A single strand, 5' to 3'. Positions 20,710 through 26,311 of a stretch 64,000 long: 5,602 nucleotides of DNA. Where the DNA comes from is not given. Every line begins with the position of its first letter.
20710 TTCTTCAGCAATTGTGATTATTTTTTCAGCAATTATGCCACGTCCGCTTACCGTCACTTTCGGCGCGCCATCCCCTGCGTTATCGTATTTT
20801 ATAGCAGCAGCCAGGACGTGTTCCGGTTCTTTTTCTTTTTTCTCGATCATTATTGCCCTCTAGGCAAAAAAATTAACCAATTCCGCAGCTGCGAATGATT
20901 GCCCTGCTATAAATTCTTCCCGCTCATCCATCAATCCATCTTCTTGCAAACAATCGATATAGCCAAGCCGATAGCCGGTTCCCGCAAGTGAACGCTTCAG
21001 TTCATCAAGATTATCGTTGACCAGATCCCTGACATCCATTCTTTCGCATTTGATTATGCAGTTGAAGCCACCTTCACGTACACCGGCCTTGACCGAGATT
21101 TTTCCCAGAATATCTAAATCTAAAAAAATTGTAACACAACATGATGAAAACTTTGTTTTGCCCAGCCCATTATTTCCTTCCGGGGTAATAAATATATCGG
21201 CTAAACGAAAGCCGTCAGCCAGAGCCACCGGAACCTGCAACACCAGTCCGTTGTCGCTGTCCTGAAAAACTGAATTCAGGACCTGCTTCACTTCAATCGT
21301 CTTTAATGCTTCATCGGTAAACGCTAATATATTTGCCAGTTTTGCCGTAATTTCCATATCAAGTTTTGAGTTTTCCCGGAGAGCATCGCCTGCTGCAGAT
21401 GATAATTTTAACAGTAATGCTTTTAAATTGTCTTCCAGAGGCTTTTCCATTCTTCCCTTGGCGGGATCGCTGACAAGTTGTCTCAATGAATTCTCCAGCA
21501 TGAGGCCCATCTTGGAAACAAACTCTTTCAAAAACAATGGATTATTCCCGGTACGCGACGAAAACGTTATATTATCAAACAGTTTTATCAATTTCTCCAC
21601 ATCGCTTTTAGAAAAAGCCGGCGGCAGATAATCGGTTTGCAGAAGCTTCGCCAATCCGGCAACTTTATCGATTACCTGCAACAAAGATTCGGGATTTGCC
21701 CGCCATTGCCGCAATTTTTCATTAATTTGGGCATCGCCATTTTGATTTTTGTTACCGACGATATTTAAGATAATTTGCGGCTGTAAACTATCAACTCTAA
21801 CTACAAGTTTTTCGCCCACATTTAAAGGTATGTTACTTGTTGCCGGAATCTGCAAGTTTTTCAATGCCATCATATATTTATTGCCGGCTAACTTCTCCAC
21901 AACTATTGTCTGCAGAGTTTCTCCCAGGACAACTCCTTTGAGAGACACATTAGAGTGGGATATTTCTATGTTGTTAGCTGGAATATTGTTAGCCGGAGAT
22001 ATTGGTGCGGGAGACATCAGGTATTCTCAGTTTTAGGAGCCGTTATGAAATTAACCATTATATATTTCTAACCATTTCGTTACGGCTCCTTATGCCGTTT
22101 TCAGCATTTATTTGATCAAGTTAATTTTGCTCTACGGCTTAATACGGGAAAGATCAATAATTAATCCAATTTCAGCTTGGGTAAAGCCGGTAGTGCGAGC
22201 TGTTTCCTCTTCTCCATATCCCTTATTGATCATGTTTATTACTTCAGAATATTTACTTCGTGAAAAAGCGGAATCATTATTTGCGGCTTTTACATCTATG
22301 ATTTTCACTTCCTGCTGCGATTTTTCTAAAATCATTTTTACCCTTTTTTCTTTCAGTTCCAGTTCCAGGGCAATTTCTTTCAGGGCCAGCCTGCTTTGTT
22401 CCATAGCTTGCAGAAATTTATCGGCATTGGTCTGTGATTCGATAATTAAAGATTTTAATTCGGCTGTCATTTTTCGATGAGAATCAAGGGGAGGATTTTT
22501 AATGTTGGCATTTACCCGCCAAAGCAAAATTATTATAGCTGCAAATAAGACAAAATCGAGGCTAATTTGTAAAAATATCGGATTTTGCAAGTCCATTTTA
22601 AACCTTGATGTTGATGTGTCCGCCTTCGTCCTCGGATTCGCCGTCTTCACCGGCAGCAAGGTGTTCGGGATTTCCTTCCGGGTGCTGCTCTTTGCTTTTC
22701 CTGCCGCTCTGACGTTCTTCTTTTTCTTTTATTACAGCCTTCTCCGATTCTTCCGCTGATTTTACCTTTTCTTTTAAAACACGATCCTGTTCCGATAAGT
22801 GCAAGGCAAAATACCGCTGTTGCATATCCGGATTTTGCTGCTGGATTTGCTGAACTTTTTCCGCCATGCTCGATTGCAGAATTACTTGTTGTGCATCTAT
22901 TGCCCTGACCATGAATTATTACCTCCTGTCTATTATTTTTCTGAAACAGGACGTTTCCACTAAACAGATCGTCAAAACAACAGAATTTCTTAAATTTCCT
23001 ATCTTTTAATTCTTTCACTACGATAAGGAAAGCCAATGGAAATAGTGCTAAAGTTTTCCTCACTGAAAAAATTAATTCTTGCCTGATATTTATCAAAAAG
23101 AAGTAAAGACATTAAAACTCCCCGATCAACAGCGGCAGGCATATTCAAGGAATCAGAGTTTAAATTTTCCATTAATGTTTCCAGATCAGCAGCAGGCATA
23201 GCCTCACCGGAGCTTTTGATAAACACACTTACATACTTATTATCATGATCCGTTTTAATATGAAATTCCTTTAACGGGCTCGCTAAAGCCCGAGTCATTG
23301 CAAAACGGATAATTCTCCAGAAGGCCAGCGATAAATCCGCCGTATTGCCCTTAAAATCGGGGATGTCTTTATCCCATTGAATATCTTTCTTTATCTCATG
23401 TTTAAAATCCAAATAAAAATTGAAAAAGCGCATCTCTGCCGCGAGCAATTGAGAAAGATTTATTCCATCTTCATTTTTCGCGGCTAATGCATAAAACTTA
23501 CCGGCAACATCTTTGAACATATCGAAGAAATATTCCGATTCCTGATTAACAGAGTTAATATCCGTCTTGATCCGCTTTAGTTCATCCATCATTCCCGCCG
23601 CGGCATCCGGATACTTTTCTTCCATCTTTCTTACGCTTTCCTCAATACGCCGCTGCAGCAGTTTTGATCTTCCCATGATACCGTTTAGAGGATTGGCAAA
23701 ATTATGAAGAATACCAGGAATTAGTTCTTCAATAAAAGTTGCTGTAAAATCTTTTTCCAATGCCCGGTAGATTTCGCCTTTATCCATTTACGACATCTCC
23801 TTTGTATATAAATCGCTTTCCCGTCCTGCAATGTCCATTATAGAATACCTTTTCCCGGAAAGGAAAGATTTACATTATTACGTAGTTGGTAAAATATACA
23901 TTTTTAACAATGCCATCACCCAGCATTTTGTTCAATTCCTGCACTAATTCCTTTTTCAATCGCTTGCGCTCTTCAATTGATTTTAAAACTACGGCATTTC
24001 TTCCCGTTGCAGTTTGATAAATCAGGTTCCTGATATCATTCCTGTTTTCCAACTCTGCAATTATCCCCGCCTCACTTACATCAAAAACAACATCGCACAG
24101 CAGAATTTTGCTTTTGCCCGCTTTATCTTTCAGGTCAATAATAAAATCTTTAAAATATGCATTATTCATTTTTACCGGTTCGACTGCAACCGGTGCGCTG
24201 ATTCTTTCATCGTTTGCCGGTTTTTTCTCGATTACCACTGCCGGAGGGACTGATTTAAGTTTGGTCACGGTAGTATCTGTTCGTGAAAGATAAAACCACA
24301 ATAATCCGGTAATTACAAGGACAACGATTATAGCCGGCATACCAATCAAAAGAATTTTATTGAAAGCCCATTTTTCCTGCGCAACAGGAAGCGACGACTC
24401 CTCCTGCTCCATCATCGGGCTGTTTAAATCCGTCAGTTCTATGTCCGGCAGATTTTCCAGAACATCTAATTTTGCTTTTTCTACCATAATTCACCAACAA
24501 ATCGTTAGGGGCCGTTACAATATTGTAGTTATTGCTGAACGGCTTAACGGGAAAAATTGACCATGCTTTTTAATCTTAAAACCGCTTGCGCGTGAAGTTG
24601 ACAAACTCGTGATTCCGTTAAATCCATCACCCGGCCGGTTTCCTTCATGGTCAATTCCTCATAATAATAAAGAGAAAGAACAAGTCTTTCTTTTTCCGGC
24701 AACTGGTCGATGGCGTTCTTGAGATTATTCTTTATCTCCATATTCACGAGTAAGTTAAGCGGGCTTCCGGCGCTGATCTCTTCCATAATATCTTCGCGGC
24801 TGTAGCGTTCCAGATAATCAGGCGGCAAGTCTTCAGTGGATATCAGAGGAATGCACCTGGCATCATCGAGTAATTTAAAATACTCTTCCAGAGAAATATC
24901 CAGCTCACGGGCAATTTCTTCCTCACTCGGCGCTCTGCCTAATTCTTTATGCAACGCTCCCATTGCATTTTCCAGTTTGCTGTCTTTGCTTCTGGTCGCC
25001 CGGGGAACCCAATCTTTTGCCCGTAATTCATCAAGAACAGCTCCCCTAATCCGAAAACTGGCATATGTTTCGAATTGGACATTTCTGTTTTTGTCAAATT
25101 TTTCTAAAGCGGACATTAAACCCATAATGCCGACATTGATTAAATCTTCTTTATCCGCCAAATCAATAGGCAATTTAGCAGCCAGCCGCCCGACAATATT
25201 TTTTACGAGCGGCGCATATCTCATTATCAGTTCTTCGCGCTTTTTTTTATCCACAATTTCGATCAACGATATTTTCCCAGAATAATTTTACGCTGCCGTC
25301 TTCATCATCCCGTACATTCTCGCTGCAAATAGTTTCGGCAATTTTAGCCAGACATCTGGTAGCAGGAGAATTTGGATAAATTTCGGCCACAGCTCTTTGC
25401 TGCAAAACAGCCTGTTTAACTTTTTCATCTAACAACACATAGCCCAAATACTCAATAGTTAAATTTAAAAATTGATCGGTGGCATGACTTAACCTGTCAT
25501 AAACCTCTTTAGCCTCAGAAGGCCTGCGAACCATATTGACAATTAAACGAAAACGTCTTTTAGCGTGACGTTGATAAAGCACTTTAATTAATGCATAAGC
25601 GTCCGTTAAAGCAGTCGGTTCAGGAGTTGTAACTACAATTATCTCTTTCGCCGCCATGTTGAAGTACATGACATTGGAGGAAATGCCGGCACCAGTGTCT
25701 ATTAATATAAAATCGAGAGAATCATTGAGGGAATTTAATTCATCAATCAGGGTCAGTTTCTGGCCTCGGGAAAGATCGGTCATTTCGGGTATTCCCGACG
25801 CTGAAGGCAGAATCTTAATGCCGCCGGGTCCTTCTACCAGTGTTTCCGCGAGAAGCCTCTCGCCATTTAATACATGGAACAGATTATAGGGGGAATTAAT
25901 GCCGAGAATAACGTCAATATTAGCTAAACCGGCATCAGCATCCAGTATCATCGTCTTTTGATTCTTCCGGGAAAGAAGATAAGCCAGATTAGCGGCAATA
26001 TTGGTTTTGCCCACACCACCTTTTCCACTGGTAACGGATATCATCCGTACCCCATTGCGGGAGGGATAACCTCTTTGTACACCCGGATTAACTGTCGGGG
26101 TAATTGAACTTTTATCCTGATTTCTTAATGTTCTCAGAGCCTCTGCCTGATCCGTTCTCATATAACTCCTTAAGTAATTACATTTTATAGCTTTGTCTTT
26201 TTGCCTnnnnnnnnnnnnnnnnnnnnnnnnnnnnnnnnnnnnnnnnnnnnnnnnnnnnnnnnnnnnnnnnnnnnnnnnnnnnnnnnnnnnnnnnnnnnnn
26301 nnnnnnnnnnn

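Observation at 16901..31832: Conserved ~60-nt hairpin element inserted between ORFs inside flagellar operons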

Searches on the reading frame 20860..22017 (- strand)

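Call 11: search_protein_families(library=pfam, proteins=[window:20860-22017:-])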
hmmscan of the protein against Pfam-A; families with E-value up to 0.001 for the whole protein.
window:20860-22017:- (385 aa): 1 family
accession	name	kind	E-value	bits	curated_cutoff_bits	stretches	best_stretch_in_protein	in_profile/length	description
PF02120.21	Flg_hook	-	1.4e-08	34.9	29.8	1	295-360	15-80/85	Flagellar hook-length control protein FliK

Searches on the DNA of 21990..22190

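Call 36: search_rna_families(source=window, start=21990, end=22190, threshold=evalue, max_evalue=10)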
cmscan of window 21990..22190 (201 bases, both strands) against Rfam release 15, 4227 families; matches with E-value up to 10: 7.
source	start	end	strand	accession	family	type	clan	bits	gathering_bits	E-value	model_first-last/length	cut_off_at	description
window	22018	22099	+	RF00799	mir-354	Gene; miRNA;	-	17.2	50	0.29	1-109/109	no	mir-354 microRNA precursor family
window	22029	22099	-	RF00841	mir-384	Gene; miRNA;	-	16.1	72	3.2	1-88/88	no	mir-384 microRNA precursor family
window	22031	22103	+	RF00766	mir-335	Gene; miRNA;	-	14.4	64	1.4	1-92/92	no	mir-335 microRNA precursor family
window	22019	22101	+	RF02436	SpF43_sRNA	Gene; sRNA;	-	13.7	70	5.2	1-99/99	no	Streptococcus sRNA SpF43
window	22007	22096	+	RF03029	RT-8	Gene; sRNA;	-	13.4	87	8.9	1-92/92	no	RT-8 RNA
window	22035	22090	-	RF00766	mir-335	Gene; miRNA;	-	12.3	64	5.6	16-67/92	no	mir-335 microRNA precursor family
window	22054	22143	-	RF01477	rli43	Gene; sRNA;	-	10.1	100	2.5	56-192/255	no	Listeria sRNA rli43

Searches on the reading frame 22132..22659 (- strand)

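Call 11: search_protein_families(library=pfam, proteins=[window:22132-22659:-])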
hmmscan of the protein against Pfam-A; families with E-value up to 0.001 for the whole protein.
window:22132-22659:- (175 aa): 2 families
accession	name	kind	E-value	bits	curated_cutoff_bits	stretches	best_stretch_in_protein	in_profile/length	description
PF10975.14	DUF2802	-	2.3e-05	24.9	33.5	1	111-171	16-67/68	Protein of unknown function (DUF2802)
PF19610.4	DUF6115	-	7.8e-05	23.5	27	1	68-170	39-133/134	Family of unknown function (DUF6115)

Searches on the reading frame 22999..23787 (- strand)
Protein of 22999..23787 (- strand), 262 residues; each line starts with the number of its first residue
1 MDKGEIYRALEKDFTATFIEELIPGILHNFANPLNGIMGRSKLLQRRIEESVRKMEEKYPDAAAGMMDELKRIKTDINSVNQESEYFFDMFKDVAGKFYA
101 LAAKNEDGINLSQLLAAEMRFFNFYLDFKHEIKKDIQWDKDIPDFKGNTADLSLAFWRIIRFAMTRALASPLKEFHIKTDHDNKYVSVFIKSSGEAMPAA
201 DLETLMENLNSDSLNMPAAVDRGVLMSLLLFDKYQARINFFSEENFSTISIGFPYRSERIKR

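Call 11: search_protein_families(library=pfam, proteins=[window:22999-23787:-])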
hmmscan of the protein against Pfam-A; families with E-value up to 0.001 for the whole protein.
window:22999-23787:- (262 aa): 1 family
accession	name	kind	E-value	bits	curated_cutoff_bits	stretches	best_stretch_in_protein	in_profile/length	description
PF00512.31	HisKA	-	0.00058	20.3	26.9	0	21-80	4-57/66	His Kinase A (phospho-acceptor) domain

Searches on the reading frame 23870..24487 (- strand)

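Call 12: search_protein_families(library=pfam, proteins=[window:23870-24487:-])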
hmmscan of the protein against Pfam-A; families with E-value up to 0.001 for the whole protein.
window:23870-24487:- (205 aa): 1 family
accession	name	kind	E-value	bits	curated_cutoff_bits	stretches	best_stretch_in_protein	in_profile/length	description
PF03748.19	FliL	-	7.1e-13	49.4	24.6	1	114-204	6-102/103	Flagellar basal body-associated protein FliL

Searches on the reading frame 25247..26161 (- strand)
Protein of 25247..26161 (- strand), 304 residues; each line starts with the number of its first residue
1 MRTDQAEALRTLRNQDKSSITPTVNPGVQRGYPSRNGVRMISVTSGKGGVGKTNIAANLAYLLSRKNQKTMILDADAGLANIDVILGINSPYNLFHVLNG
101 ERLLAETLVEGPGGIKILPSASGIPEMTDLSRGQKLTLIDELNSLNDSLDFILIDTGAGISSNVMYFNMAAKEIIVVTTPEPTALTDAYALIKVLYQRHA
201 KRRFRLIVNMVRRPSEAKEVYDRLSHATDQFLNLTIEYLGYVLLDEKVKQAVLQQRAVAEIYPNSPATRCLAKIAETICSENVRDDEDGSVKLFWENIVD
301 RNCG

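Call 12: search_protein_families(library=pfam, proteins=[window:25247-26161:-])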
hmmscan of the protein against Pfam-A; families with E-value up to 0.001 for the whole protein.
window:25247-26161:- (304 aa): 7 families
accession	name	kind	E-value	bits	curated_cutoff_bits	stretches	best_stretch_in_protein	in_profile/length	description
PF10609.15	ParA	-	2.9e-20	73.2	27.1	1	39-278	4-245/246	NUBPL iron-transfer P-loop NTPase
PF13614.12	AAA_31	-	9.7e-18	65.2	27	1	39-197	2-166/177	AAA domain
PF01656.29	CbiA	-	1.6e-14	54.3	25.4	1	41-255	1-122/125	CobQ/CobB/MinD/ParA nucleotide binding domain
PF00142.24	Fer4_NifH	-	1.1e-10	42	25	1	45-282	6-248/271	4Fe-4S iron sulfur cluster binding proteins, NifH/frxC family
PF02374.21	ArsA_ATPase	-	4.4e-07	29.9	24.3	1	43-76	5-38/305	Anion-transporting ATPase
PF06564.18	CBP_BcsQ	-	1.2e-05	25.4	21.3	1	40-275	3-230/234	Cellulose biosynthesis protein BcsQ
PF13500.12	AAA_26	-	0.00052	20.4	27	0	41-70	3-32/198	AAA domain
